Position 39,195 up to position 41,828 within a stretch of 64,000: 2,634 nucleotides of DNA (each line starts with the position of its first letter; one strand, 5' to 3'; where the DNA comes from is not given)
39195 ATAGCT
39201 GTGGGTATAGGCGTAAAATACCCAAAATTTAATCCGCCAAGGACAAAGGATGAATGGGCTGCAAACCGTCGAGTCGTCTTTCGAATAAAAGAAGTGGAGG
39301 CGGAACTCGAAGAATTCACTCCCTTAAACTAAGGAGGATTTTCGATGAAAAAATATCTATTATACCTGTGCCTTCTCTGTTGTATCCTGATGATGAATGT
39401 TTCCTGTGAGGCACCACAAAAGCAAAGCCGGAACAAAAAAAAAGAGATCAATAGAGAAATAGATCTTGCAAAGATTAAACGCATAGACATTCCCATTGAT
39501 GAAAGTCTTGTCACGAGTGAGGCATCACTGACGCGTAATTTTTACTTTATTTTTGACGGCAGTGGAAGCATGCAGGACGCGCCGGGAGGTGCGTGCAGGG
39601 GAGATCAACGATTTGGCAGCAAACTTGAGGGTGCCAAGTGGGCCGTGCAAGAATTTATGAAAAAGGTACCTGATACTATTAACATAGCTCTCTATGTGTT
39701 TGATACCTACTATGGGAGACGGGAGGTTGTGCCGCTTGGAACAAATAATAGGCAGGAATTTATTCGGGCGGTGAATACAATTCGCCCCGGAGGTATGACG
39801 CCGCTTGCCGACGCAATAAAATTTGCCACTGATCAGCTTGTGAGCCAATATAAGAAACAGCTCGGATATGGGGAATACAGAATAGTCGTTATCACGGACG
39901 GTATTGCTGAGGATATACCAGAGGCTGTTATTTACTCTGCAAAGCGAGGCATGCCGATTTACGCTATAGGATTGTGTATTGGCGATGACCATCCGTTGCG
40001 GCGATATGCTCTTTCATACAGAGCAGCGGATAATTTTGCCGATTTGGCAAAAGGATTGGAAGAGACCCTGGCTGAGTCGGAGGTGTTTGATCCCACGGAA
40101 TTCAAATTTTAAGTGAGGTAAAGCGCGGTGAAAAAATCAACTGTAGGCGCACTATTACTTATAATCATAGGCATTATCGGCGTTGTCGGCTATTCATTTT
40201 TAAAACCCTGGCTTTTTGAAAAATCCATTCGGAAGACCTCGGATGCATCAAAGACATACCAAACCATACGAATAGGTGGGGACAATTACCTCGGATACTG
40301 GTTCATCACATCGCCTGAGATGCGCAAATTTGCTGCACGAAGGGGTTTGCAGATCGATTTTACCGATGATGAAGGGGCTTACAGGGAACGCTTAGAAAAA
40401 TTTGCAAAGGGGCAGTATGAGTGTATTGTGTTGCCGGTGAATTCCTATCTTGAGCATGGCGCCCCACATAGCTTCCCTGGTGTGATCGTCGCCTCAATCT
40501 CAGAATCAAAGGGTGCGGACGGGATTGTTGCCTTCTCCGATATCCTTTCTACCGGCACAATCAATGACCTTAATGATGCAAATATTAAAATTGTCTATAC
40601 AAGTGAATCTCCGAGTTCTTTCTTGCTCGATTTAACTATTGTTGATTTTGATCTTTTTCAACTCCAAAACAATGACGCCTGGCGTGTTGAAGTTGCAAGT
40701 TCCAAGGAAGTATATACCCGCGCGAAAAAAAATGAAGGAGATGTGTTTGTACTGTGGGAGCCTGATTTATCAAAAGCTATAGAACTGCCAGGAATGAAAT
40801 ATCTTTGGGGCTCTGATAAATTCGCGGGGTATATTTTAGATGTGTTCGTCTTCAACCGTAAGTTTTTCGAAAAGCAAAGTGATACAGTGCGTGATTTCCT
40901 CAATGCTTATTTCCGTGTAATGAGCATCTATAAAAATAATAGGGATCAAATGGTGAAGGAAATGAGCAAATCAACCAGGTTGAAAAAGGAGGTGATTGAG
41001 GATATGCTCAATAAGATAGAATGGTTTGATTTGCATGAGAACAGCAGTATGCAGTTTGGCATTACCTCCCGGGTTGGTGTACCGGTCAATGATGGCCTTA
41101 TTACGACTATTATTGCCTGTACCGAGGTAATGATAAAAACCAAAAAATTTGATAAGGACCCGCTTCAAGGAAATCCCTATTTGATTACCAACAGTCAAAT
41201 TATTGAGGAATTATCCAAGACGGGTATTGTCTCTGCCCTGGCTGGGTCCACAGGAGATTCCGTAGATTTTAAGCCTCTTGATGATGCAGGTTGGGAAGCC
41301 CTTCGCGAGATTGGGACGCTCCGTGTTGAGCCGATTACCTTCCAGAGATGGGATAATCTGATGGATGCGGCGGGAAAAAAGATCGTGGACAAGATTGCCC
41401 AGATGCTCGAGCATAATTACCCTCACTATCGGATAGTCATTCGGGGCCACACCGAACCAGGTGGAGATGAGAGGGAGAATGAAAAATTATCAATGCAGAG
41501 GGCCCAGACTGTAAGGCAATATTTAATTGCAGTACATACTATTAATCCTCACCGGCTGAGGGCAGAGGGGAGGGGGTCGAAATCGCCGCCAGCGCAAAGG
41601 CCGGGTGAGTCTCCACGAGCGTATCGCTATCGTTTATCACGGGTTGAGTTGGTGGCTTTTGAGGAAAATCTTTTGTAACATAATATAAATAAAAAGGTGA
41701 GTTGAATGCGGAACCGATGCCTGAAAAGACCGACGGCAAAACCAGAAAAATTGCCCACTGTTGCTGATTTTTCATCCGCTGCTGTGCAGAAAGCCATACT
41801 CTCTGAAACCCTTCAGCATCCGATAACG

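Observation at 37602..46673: Unusual nine-gene operon: two OmpA-anchored SsuA-like periplasmic modules + VWA lipoprotein + coiled-coil membrane protein + TelA-like protein + SsuABC-like ABC importer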

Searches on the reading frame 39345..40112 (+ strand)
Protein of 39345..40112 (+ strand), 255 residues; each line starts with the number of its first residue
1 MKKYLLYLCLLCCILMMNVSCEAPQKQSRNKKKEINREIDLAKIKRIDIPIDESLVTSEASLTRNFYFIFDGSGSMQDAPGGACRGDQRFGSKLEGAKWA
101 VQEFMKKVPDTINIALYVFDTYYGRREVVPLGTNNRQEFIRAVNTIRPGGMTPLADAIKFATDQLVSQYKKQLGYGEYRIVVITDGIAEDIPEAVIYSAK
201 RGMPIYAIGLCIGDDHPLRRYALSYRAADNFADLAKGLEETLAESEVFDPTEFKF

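Call 3: search_protein_families(library=pfam, proteins=[window:39345-40112:+], max_evalue=0.01)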
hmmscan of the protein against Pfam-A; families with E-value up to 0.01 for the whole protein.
window:39345-40112:+ (255 aa): 3 families
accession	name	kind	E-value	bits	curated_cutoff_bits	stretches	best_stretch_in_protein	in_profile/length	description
PF00092.34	VWA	-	5.8e-13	49.9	23.8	1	67-223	3-152/174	von Willebrand factor type A domain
PF13519.12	VWA_2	-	7.4e-11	43.1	27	1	67-186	2-106/107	von Willebrand factor type A domain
PF13768.12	VWA_3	-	0.0027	18.2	27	1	97-210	20-133/155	von Willebrand factor type A domain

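Call 4: search_protein_families(library=ncbifam, proteins=[window:39345-40112:+], max_evalue=0.01)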
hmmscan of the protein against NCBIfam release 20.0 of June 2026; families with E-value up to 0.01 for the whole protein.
window:39345-40112:+ (255 aa): 2 families
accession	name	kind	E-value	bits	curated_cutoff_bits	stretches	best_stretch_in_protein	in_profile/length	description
TIGR02442.1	Cob-chelat-sub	hypoth_equivalog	0.0021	16.6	779.45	1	133-188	529-583/641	putative cobaltochelatase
NF010238.0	PRK13685.1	subfamily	0.008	15.3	432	0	92-193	117-217/335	hypothetical protein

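Call 75: search_protein_families(library=padloc, proteins=[window:39345-40112:+], max_evalue=0.001)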
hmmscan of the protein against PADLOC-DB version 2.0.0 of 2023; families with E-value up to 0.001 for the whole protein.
window:39345-40112:+ (255 aa): 0 families

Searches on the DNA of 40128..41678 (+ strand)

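Call 105: search_rna_families(sources=[L018, L023, L028, L033, L034, L054, L057, L011, L027], threshold=gathering)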
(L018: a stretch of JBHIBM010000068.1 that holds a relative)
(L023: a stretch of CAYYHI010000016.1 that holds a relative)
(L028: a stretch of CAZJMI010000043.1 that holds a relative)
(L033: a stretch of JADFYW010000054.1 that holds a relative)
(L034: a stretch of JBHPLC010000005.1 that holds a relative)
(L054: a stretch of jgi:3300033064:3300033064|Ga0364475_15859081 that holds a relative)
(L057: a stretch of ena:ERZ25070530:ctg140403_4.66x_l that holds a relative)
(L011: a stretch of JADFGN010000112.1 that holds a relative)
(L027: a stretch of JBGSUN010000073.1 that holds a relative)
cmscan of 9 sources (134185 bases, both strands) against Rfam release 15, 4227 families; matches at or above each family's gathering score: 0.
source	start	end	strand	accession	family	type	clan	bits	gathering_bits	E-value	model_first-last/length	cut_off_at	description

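Call 107: search_rna_families(sources=[L003, L004, L005, L010, L026, L038], threshold=gathering)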
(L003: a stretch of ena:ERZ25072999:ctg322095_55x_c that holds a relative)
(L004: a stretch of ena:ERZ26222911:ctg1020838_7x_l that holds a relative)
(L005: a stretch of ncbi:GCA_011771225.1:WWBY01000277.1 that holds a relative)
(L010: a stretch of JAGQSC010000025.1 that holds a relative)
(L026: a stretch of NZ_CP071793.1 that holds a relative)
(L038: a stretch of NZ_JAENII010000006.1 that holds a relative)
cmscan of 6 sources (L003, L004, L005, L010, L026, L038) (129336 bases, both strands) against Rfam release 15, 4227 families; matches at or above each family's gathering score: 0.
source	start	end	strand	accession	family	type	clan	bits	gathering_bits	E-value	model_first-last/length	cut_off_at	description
